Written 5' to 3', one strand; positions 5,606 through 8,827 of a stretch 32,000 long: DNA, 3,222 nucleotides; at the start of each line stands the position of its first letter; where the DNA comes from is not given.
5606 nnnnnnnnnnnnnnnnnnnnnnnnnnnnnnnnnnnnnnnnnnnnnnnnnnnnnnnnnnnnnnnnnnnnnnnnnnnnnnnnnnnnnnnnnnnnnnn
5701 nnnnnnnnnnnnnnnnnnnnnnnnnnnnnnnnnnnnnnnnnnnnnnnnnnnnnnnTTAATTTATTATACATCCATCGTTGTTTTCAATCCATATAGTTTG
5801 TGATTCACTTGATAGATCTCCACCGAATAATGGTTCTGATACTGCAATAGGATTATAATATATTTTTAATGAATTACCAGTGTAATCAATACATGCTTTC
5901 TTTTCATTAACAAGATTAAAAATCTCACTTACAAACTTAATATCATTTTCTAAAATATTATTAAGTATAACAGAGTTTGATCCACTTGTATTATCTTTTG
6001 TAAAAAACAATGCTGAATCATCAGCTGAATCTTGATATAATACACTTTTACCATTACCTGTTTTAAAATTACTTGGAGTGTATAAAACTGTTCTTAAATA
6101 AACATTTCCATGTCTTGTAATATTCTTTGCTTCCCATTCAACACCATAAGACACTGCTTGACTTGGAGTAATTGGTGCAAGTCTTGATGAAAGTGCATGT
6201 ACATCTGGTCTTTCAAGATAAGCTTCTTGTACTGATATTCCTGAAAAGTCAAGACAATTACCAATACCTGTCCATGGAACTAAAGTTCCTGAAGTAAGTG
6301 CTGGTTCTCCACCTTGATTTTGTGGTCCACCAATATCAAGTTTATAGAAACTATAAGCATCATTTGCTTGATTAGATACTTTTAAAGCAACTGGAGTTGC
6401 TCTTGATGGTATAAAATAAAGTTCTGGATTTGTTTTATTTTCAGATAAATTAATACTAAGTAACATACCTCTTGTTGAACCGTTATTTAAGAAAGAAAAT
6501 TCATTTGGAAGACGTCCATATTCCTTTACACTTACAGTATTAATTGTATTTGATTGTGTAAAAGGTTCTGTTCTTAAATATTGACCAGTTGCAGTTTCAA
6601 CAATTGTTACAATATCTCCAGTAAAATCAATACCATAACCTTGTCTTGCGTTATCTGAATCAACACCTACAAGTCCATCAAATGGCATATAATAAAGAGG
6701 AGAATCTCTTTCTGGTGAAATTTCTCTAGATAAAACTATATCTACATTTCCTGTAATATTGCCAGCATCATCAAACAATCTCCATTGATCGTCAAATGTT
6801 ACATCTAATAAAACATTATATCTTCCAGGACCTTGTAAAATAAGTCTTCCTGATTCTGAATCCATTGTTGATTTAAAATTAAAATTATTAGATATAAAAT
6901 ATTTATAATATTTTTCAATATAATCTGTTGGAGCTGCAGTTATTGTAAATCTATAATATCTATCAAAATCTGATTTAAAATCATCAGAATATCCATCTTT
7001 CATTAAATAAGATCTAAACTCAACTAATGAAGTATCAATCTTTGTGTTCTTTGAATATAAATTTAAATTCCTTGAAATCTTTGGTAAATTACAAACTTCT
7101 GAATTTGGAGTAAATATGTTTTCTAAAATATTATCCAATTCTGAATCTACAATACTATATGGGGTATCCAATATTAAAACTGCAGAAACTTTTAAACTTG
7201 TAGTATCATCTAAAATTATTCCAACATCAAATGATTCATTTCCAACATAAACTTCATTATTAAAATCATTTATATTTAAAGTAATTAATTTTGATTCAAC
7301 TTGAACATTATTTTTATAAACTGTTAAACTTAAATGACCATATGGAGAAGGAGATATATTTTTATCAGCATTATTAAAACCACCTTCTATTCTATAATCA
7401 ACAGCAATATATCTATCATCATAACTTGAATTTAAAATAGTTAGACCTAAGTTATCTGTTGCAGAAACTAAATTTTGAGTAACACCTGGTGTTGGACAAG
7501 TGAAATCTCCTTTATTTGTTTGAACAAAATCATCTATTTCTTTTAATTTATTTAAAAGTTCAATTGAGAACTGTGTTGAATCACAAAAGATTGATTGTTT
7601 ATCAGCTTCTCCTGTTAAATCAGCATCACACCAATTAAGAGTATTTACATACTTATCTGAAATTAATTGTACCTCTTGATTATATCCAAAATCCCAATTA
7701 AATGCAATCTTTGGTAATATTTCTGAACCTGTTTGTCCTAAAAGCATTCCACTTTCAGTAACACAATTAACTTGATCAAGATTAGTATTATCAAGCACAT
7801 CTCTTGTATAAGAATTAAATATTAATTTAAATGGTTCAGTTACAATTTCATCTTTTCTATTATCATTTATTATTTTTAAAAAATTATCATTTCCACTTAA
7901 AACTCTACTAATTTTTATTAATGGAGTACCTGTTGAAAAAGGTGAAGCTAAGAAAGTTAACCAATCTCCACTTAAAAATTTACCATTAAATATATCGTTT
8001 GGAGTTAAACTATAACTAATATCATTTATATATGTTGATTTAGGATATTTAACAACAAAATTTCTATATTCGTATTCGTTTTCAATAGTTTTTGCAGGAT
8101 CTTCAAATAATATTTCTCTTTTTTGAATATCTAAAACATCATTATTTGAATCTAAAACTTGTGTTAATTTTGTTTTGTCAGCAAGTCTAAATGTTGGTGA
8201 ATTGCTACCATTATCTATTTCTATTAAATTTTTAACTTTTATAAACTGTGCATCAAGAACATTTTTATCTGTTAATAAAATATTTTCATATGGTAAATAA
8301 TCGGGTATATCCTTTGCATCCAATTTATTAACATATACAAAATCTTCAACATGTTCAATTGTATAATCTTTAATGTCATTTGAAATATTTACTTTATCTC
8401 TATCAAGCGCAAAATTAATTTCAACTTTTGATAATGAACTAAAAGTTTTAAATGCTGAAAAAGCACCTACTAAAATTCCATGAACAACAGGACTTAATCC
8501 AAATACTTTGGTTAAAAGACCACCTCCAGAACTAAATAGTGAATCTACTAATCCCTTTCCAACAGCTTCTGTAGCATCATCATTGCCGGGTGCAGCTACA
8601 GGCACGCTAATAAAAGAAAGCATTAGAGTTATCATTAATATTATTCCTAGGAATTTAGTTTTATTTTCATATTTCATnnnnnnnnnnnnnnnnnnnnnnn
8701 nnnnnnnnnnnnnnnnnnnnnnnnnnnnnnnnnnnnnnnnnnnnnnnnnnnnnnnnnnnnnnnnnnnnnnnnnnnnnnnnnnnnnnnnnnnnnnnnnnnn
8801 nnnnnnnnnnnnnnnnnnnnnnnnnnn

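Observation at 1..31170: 31-kb co-oriented locus of four collinear giant paralogs, a truncated paralog and a pilin-like gene, with no recognisable enzymes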

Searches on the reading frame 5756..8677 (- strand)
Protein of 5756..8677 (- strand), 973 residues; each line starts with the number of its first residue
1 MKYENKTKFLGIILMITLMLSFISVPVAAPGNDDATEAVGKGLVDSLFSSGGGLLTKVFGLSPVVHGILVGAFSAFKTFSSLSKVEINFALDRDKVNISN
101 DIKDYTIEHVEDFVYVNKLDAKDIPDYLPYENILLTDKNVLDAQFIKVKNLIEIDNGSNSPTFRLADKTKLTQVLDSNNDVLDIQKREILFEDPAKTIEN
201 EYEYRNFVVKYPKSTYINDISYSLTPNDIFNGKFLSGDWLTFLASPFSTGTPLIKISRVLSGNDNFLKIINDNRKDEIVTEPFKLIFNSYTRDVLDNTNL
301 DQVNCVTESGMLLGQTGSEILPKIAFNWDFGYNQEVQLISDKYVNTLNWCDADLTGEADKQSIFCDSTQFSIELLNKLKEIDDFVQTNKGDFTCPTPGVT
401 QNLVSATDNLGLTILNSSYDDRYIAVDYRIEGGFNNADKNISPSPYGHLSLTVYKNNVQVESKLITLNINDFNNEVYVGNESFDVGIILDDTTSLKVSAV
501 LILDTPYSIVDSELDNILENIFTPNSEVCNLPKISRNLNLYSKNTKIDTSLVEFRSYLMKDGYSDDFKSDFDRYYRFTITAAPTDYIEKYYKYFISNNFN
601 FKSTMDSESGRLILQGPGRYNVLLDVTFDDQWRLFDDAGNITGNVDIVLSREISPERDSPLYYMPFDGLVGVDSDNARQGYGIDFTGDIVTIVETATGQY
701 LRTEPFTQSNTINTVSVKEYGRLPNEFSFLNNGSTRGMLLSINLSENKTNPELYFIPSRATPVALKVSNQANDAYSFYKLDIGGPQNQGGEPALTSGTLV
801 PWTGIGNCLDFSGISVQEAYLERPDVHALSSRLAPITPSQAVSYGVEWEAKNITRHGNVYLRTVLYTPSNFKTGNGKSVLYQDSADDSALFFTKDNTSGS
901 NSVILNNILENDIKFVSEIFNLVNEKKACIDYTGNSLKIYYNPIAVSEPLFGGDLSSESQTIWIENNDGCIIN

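Call 6: search_protein_families(library=pfam, proteins=[window:5756-8677:-], max_evalue=0.1)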
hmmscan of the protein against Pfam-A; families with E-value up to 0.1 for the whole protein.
window:5756-8677:- (973 aa): 0 families

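Call 9: find_encoding_contigs(protein=window:5756-8677:-, flank=10000, max_places=6)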
Protein window:5756-8677:- (973 aa): 2 contigs read that carry it; 2 places shown.
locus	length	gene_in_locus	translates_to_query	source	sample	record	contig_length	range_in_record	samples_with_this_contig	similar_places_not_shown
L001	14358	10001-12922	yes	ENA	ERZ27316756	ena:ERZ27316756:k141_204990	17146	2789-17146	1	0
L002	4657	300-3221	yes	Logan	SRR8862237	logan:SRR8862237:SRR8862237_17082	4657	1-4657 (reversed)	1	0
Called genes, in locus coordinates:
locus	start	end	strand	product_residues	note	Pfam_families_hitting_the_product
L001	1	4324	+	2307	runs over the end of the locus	PF13620:CarboxypepD_reg (faint), PF11974:bMG3 (faint), PF17210:SdrD_B (faint)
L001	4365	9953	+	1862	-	PF13620:CarboxypepD_reg (faint)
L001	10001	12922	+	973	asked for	-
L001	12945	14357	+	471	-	?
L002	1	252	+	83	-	?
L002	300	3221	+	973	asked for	-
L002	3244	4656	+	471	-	?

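Call 16: search_protein_families(library=ncbifam, proteins=[window:5756-8677:-], max_evalue=0.1)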
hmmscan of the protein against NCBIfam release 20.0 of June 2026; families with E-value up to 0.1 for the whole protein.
window:5756-8677:- (973 aa): 0 families

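Call 19: find_homologous_proteins(query=window:5756-8677:-, max_evalue=0.001)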
Query window:5756-8677:- (973 aa): 12 proteins with E <= 0.001 among 8000 candidates.
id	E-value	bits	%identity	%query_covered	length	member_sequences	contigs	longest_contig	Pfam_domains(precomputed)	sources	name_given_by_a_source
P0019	0.0e+0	2186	100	100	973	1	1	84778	-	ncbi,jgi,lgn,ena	-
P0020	0.0e+0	1814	83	100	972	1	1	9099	-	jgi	-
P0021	0.0e+0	1373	65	100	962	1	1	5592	-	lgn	-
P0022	0.0e+0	1367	64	100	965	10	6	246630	-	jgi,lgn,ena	jgi:hypothetical protein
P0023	0.0e+0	1366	63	100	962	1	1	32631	-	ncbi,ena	-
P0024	0.0e+0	1363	62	99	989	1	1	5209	-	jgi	jgi:hypothetical protein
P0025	0.0e+0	1338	63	100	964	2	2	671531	-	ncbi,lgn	-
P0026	0.0e+0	1335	62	100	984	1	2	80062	-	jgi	jgi:hypothetical protein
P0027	0.0e+0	1304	61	100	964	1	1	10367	-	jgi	-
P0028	1.7e-258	878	46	100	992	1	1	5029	-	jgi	-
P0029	6.3e-252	857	45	100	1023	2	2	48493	-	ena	-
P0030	3.6e-141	490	35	94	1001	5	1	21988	-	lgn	-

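Call 20: find_encoding_contigs(protein=P0025, flank=10000, max_places=2)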
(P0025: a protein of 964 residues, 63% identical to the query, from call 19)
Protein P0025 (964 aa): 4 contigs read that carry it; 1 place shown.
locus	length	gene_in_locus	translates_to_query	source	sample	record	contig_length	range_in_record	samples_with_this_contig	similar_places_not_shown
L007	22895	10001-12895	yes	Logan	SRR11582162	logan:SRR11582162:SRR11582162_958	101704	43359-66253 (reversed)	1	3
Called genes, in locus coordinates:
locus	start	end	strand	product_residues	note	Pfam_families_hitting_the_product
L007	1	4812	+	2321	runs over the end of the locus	PF17802:SpaA (faint), PF17210:SdrD_B (faint), PF11974:bMG3 (faint), PF13620:CarboxypepD_reg (weak), PF24025:Ig_DR_A0283-like (faint)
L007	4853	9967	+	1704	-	PF13620:CarboxypepD_reg (faint)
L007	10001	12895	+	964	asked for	-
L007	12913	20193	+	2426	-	PF13620:CarboxypepD_reg (faint), PF17789:MG4 (faint), PF17802:SpaA (faint), PF02369:Big_1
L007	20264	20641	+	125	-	-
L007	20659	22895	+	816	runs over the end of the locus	-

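Call 21: find_encoding_contigs(protein=P0022, flank=10000, max_places=2)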
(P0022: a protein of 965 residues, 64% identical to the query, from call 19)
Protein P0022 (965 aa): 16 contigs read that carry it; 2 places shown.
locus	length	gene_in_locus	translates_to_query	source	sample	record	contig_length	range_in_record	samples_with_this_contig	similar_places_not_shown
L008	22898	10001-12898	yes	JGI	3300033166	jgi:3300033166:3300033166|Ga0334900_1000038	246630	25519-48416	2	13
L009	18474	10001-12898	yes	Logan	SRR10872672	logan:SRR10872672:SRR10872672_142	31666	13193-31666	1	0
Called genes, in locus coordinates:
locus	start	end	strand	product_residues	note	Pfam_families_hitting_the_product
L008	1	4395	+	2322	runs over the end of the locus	PF13620:CarboxypepD_reg (faint), PF17802:SpaA (faint), PF11974:bMG3 (faint), PF17210:SdrD_B (faint)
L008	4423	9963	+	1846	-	PF02369:Big_1 (faint), PF13620:CarboxypepD_reg (faint), PF17802:SpaA (faint), PF17210:SdrD_B (faint), PF22904:NOMO1-like_2nd (faint)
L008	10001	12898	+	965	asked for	-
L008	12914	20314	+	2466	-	PF02369:Big_1 (faint), PF13620:CarboxypepD_reg (faint), PF17802:SpaA (faint)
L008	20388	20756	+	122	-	-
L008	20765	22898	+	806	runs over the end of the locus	-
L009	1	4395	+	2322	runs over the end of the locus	PF13620:CarboxypepD_reg (faint), PF17802:SpaA (faint), PF11974:bMG3 (faint), PF17210:SdrD_B (faint)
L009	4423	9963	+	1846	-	PF02369:Big_1 (faint), PF13620:CarboxypepD_reg (faint), PF17802:SpaA (faint), PF17210:SdrD_B (faint), PF22904:NOMO1-like_2nd (faint)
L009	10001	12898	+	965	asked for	-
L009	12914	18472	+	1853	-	?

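Call 28: search_solved_structures(query=A1, max_evalue=10, show_alignments=2)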
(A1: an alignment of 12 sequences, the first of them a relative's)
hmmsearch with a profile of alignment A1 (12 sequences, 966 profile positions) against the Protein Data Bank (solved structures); distinct sequences matched with E-value up to 10: 0.

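Call 32: find_related_loci(query=A1, collection=genome_contigs, flank=10000)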
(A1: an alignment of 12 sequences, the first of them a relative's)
Query A1 (973 aa) in genome_contigs; peptide patterns used: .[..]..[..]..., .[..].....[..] (x = any residue, [..] = any of these).
184 stretches matched a pattern; 139 encode a relative of the query (tblastn E <= 1e-3); the best 80 are kept; 70 distinct loci.
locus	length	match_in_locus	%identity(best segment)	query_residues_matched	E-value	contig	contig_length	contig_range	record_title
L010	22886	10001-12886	64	2-973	0e+0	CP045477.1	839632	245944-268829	MAG: Candidatus Forterrea multitransposorum CG_2015-17_Forterrea_25_41 chromosome, complete genome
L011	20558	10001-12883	63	4-973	0e+0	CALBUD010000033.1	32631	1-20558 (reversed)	MAG TPA_asm: Candidatus Diapherotrites archaeon isolate SRR7299214_bin.7_CONCOCT_v1.1_MAG genome assembly, contig: ERZ78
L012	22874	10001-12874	63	5-973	0e+0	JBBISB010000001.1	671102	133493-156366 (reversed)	MAG: Candidatus Iainarchaeum archaeon isolate FAS170219_bin_363 NODE_1_length_671102_cov_21.388244, whole genome shotgun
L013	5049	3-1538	70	464-973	0e+0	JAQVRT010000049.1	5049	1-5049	MAG: Candidatus ainarchaeum sp. isolate STF1_257 NODE_66945_length_5049_cov_3.674116_Sandtown_F1, whole genome shotgun s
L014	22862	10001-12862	43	40-971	0e+0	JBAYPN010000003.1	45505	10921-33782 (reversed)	MAG: archaeon isolate SO_2016_LW2_139 scaffold01269_LW138R_2016, whole genome shotgun sequence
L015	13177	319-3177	38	10-950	0e+0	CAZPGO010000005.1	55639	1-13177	MAG TPA_asm: uncultured archaeon isolate SRP067234_co1_315 genome assembly, contig: k99_630277, whole genome shotgun seq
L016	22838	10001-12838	38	9-950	1e-180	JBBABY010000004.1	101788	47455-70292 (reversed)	MAG: archaeon isolate SO_2017_LW1_34 NODE_79_length_101788_cov_1.493355_LW64-88_2017, whole genome shotgun sequence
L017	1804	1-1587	47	444-971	1e-155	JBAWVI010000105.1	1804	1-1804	MAG: archaeon isolate ELA007 MAG007_105, whole genome shotgun sequence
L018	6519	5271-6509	40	53-458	5e-83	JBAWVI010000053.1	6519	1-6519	MAG: archaeon isolate ELA007 MAG007_53, whole genome shotgun sequence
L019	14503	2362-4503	29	238-948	2e-64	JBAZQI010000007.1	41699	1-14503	MAG: archaeon isolate SO_2017_SWC_5 scaffold_837_c1_LP-4_2017, whole genome shotgun sequence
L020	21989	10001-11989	28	265-951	6e-63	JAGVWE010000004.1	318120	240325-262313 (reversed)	MAG: Candidatus Iainarchaeum archaeon isolate RIFCSPLOWO2_01_FULL_58_19 rifcsplowo2_01_scaffold_173, whole genome shotgu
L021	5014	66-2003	28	281-950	1e-60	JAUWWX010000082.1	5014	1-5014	MAG: archaeon isolate CSMAG_2669 CSMAG_2669_k127_4086383_length_5014_cov_33.2533, whole genome shotgun sequence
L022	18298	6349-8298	29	268-943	4e-63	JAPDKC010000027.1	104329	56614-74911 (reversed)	MAG: archaeon isolate S5B6_HD70 c_000000000076, whole genome shotgun sequence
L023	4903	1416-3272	28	309-943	5e-59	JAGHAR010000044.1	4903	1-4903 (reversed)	MAG: Candidatus Iainarchaeum archaeon isolate AUK235 PB_MBMC_189_c_000000000061, whole genome shotgun sequence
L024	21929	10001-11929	28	304-962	7e-58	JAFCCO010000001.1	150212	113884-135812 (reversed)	MAG: Candidatus Iainarchaeum archaeon isolate AB_3033_Bin_60 AB_3033_Bin_60_scaffold_31, whole genome shotgun sequence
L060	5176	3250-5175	27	283-925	8e-46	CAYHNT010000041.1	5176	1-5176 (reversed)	MAG TPA_asm: uncultured archaeon isolate ERP119705_co13_431 genome assembly, contig: NODE_20394_length_5176_cov_7.097051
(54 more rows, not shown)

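Call 37: find_homologous_proteins(query=A2, max_evalue=0.00001)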
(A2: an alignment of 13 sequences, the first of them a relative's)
Query A2 (13 sequences) (973 aa, profile of the alignment): 11 proteins with E <= 0.00001 among 8000 candidates.
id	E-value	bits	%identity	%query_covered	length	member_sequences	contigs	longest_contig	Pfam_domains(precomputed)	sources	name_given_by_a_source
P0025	0.0e+0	1401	63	100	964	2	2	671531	-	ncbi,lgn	-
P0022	0.0e+0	1394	64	100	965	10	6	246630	-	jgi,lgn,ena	jgi:hypothetical protein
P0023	0.0e+0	1388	63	100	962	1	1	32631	-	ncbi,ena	-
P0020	0.0e+0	1373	83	100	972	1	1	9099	-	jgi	-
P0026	0.0e+0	1371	62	100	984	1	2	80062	-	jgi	jgi:hypothetical protein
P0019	0.0e+0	1367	100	100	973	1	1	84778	-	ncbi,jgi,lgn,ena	-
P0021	0.0e+0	1358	65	100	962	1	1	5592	-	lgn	-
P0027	0.0e+0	1320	61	100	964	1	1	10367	-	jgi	-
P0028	0.0e+0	1272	46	100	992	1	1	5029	-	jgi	-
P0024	0.0e+0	1218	62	99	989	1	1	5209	-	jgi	jgi:hypothetical protein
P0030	0.0e+0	1129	35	94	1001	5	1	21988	-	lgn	-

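Call 57: predict_structure(alignment_id=A3)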
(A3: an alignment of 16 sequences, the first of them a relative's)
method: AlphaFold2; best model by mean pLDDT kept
length: 973 residues; sequences in the alignment: 16
mean_pLDDT: 65.1   pTM: 0.52
mean pLDDT of the five models: 65.1, 62.3, 62.0, 60.8, 48.6
residues with pLDDT >= 90: 69; 70-90: 412; 50-70: 221; < 50: 271
segments of 3 or more residues with pLDDT < 50: 1-157, 168-187, 200-203, 218-220, 233-237, 244-259, 288-302, 562-567, 578-580, 606-611, 654-658, 667-682, 709-712
pLDDT, mean of each block of 10 residues (from residue 1): 40 45 30 27 33 32 33 35 26 25 30 25 28 30 37 46 54 41 47 60 52 52 54 49 46 44 61 58 48 34 64 81 67 75 79 59 73 80 85 67 69 83 85 61 70 89 86 82 82 84 72 78 65 78 76 78 47 50 64 73 57 62 87 84 85 54 54 41 69 73 60 73 79 85 75 88 90 83 69 77 89 86 83 71 84 87 87 73 83 90 87 84 89 83 89 86 90 69
secondary structure, 60 per line:
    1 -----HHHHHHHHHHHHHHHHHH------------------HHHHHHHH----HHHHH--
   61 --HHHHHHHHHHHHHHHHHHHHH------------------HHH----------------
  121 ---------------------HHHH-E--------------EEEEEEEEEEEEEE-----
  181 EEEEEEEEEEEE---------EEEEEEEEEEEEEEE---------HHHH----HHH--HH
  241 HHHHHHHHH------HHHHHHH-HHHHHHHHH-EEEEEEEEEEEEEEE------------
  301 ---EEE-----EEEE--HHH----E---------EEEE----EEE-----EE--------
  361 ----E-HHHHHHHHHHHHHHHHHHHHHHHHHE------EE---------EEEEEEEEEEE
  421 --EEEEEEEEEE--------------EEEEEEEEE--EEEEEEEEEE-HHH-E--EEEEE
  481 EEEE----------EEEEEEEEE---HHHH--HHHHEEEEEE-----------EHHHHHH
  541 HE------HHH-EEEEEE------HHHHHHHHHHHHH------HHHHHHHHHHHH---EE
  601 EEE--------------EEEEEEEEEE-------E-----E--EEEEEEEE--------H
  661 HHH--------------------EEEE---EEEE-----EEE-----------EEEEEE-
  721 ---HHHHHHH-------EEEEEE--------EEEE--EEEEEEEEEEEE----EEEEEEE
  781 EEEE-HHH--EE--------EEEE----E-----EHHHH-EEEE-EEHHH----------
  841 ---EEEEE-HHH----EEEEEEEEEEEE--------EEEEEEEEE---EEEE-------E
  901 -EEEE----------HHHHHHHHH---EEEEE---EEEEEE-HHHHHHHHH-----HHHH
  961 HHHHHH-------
elements in order (helices of 4 or more, strands of 3 or more residues): H6-23 H42-49 H54-58 H63-83 H142-145 E162-175 E181-192 E202-216 H226-229 H239-249 H256-262 H264-272 E274-288 E304-306 E312-315 E335-338 E343-345 H367-391 E410-420 E423-432 E447-455 E458-467 E476-484 E495-503 H507-510 H513-516 E517-522 H535-541 E553-558 H565-577 H584-595 E599-603 E618-627 E644-651 H660-663 E684-687 E691-694 E700-702 E714-719 H724-730 E738-743 E752-755 E758-769 E774-784 E801-804 H816-819 E821-824 E844-848 E857-868 E877-885 E889-892 E902-905 H916-924 E928-932 E936-941 H943-951 H957-966

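Call 59: search_protein_representatives(alignment_id=A3)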
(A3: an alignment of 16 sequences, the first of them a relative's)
Query: 16 sequences, 960 profile positions. Proteins with E-value up to 0.001 (for the whole library): 714; up to 1e-10: 612; up to 1e-30: 475. The best 150 are listed.
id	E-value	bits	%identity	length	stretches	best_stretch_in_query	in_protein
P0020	0.0e+00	1542.3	-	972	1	1-960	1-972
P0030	0.0e+00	1124.6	-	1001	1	2-959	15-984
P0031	0.0e+00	1084.5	-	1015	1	1-959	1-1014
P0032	0.0e+00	1072.9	-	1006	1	31-959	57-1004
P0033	1.4e-279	946.6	-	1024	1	6-958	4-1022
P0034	1.4e-262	890.3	-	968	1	18-958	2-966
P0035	5.3e-257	871.9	-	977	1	1-960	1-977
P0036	3.5e-256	869.1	-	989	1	1-959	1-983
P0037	8.4e-238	808.3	-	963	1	2-958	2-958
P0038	9.2e-228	775.1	-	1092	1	4-958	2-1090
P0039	2.0e-219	747.5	-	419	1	545-960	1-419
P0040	1.7e-171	588.9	-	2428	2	237-945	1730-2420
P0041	1.1e-163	562.9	-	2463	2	242-945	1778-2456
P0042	1.5e-152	526.1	-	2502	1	176-947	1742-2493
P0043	2.2e-151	522.3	-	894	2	252-940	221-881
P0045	6.3e-146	504.2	-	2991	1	259-940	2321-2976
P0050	2.0e-137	476.1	-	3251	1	255-946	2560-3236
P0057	1.8e-132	459.7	-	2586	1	45-937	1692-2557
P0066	1.7e-126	439.9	-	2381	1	262-939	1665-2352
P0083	2.8e-118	412.7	-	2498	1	230-944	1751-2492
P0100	4.3e-113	395.5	-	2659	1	225-943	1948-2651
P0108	1.8e-110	386.9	-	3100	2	525-958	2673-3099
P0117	9.5e-109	381.1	-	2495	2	532-959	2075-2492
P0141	8.7e-104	364.7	-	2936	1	190-943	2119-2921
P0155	2.1e-100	353.5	-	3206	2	251-946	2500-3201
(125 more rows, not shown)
